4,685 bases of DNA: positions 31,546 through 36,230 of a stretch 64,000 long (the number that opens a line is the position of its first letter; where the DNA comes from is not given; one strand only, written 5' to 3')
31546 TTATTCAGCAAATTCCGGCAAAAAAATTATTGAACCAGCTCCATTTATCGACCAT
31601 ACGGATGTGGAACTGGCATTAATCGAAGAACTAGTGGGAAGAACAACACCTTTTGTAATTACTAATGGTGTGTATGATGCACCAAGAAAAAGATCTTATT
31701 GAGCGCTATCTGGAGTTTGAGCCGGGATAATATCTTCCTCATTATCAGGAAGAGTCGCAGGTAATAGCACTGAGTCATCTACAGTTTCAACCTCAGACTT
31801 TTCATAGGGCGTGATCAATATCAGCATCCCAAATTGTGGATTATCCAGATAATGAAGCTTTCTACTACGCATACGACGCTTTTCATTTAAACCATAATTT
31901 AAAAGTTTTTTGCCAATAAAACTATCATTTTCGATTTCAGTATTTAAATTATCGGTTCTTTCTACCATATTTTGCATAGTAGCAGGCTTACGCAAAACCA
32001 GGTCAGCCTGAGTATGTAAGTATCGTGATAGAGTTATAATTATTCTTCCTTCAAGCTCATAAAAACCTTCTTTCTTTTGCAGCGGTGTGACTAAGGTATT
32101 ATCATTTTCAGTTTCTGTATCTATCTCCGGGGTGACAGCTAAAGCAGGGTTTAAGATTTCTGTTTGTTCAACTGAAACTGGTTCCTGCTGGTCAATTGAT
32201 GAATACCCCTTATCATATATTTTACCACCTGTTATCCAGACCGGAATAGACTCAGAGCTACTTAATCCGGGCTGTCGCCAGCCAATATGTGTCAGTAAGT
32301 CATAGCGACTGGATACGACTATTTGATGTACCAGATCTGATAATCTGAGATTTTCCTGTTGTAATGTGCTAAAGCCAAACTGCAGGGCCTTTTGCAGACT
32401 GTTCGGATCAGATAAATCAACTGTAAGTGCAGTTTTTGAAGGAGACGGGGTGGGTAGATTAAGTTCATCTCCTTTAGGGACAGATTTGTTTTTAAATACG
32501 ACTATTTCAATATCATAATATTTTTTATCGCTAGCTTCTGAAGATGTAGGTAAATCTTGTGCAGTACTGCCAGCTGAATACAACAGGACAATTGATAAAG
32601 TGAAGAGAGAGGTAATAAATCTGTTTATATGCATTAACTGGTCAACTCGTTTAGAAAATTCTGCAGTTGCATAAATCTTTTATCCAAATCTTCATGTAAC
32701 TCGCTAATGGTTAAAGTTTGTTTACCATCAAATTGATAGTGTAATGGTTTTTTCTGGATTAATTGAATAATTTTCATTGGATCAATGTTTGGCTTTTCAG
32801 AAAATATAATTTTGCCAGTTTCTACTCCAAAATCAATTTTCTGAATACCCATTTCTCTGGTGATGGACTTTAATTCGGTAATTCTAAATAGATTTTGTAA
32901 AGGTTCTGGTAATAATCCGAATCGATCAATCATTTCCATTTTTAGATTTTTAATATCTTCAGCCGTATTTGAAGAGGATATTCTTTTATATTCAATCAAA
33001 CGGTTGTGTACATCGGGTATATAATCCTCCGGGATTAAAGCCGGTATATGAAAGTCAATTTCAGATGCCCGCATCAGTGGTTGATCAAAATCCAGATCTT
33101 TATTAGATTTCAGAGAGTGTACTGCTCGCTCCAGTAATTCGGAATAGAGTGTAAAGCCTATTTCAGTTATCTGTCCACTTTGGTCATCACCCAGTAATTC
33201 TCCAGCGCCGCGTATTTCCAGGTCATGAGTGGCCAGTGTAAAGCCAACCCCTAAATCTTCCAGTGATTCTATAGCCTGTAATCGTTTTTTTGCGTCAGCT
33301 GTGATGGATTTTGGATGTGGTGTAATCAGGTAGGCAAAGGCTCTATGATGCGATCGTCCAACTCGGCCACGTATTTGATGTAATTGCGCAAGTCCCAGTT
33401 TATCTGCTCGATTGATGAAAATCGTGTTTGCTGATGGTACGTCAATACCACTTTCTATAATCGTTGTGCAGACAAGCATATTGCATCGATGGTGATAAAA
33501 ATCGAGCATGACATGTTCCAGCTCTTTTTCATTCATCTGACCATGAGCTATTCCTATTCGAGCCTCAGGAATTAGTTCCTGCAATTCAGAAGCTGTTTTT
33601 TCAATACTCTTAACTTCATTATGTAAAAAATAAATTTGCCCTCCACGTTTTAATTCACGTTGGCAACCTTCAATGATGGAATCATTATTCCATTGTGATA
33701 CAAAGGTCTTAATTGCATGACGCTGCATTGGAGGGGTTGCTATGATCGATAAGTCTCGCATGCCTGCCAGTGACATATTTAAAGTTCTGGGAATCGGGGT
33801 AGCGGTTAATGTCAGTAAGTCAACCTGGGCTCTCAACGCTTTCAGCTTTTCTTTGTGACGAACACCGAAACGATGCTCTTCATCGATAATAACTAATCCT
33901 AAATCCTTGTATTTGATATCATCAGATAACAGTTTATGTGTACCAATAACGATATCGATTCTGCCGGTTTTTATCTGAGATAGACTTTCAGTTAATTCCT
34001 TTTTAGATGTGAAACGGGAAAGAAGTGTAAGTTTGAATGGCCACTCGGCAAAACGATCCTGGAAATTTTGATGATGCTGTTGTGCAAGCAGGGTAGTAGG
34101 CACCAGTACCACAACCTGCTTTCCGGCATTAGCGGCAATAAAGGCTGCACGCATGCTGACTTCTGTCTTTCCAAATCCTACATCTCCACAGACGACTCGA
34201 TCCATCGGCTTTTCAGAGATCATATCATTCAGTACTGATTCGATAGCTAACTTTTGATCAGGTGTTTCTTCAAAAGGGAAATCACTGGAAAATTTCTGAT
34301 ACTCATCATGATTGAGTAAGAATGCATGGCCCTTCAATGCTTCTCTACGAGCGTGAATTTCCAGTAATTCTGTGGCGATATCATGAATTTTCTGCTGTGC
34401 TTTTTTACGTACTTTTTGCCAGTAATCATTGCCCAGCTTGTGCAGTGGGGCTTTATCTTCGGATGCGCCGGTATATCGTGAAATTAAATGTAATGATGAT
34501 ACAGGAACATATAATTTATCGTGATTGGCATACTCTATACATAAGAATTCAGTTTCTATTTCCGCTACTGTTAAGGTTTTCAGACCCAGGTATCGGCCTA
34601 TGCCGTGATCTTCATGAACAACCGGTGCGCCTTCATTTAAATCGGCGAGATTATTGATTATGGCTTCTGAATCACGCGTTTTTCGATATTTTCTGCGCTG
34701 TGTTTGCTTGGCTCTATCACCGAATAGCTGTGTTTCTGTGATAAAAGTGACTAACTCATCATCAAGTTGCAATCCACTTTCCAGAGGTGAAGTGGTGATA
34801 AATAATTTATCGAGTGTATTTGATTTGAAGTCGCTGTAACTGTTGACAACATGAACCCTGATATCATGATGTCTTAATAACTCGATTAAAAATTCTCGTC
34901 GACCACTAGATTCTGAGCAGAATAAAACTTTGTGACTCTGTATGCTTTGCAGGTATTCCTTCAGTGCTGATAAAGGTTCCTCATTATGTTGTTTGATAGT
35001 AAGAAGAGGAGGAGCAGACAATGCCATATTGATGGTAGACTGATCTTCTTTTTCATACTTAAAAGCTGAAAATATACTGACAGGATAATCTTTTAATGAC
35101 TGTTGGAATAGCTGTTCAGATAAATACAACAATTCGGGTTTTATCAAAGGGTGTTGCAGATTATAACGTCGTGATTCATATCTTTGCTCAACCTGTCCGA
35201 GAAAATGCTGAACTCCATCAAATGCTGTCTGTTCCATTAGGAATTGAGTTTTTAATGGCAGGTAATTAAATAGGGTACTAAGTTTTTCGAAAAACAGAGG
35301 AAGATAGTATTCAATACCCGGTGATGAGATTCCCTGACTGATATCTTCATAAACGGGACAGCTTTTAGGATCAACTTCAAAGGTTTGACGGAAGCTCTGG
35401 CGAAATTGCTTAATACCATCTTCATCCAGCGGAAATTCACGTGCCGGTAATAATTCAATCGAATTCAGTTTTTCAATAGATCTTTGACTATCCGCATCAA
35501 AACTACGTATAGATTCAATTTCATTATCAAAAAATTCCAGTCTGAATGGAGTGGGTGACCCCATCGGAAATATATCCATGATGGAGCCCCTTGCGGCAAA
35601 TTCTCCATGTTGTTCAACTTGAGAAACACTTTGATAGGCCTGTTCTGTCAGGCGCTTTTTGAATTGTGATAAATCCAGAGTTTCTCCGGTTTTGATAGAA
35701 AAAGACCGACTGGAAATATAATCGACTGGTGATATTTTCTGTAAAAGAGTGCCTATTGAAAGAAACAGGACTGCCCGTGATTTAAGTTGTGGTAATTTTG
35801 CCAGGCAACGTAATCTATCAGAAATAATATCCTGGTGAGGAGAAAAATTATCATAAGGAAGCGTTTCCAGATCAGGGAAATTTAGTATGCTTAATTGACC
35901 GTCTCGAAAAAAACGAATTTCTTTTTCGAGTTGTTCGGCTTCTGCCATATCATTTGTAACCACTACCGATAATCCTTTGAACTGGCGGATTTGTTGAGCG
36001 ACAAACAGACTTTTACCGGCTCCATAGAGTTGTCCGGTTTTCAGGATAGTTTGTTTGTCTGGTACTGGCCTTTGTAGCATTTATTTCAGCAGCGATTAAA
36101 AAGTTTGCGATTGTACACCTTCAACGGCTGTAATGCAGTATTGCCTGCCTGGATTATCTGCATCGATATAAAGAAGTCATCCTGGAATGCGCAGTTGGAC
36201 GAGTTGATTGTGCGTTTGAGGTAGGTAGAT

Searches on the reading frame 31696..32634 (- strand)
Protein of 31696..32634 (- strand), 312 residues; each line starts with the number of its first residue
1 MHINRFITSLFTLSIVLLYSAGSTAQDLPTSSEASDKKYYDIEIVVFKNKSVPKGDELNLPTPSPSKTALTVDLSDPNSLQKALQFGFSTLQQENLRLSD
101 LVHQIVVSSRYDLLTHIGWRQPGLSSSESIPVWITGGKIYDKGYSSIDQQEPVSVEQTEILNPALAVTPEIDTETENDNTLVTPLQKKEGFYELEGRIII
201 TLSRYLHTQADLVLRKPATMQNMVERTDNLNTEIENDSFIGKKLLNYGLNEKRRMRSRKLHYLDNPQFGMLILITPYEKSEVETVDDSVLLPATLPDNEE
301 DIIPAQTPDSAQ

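Call 23: search_protein_families(library=ncbifam, proteins=[window:31696-32634:-], max_evalue=0.001)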
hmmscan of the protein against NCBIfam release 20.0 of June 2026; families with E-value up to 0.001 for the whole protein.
window:31696-32634:- (312 aa): 0 families

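Call 58: search_protein_families(library=pfam, proteins=[window:31696-32634:-], max_evalue=0.001)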
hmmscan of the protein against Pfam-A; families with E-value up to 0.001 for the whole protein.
window:31696-32634:- (312 aa): 1 family
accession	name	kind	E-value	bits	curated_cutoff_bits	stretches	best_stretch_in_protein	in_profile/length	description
PF10972.13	CsiV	-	3.9e-36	125.6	27.4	1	22-277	13-230/230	Peptidoglycan-binding protein, CsiV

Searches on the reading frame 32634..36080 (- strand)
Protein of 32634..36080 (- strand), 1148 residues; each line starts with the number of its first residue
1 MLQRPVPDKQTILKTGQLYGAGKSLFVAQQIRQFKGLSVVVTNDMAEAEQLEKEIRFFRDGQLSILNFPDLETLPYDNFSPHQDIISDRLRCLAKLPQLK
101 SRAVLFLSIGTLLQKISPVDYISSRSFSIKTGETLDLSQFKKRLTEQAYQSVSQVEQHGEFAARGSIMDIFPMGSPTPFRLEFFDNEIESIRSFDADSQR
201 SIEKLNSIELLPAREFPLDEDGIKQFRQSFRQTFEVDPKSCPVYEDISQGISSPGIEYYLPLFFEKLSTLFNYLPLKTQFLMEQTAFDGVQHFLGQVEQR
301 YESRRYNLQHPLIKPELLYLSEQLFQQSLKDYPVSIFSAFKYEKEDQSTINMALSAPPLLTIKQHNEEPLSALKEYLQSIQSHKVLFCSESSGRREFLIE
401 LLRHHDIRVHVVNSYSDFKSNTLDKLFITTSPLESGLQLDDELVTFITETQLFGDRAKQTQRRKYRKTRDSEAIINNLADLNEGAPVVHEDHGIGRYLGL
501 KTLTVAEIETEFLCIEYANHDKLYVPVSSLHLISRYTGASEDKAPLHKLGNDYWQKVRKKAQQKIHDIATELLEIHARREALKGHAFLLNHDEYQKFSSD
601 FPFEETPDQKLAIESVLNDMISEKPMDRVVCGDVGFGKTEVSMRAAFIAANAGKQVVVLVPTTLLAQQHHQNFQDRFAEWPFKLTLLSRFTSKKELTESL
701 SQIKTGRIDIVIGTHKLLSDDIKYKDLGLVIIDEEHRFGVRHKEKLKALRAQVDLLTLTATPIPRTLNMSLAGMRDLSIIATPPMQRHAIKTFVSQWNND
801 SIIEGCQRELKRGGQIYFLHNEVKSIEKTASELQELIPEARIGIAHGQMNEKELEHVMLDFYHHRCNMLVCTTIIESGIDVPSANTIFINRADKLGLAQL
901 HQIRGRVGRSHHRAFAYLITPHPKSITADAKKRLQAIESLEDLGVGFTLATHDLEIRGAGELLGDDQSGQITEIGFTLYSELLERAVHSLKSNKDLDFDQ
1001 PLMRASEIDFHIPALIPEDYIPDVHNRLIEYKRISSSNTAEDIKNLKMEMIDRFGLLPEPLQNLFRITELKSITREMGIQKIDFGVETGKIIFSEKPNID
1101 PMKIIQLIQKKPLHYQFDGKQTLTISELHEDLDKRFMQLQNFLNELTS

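Call 58: search_protein_families(library=pfam, proteins=[window:32634-36080:-], max_evalue=0.001)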
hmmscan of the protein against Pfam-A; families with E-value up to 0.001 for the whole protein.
window:32634-36080:- (1148 aa): 8 families
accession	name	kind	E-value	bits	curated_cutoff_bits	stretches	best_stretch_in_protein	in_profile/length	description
PF03461.20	TRCF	-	3.2e-28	98.4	25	1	1011-1103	2-94/95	TRCF domain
PF00270.35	DEAD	-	9.9e-28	97.4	26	1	606-767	1-164/167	DEAD/DEAH box helicase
PF17757.6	UvrB_inter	-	1.3e-27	96.1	22.9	1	128-216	2-91/91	UvrB interaction domain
PF00271.37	Helicase_C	-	7.3e-22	78.1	23.5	1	809-910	11-109/110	Helicase conserved C-terminal domain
PF02559.22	CarD_TRCF_RID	-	1e-19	70.8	23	1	481-536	1-56/57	CarD-like/TRCF RID domain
PF21132.2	MFD_D3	-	2.5e-18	66.2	21.8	1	382-452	6-73/73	MFD, D3 domain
PF04851.21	ResIII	-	1.5e-14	54.7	22.5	1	605-762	4-162/164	Type III restriction enzyme, res subunit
PF14814.11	UB2H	-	8e-05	23.1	27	1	130-195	2-75/85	Bifunctional transglycosylase second domain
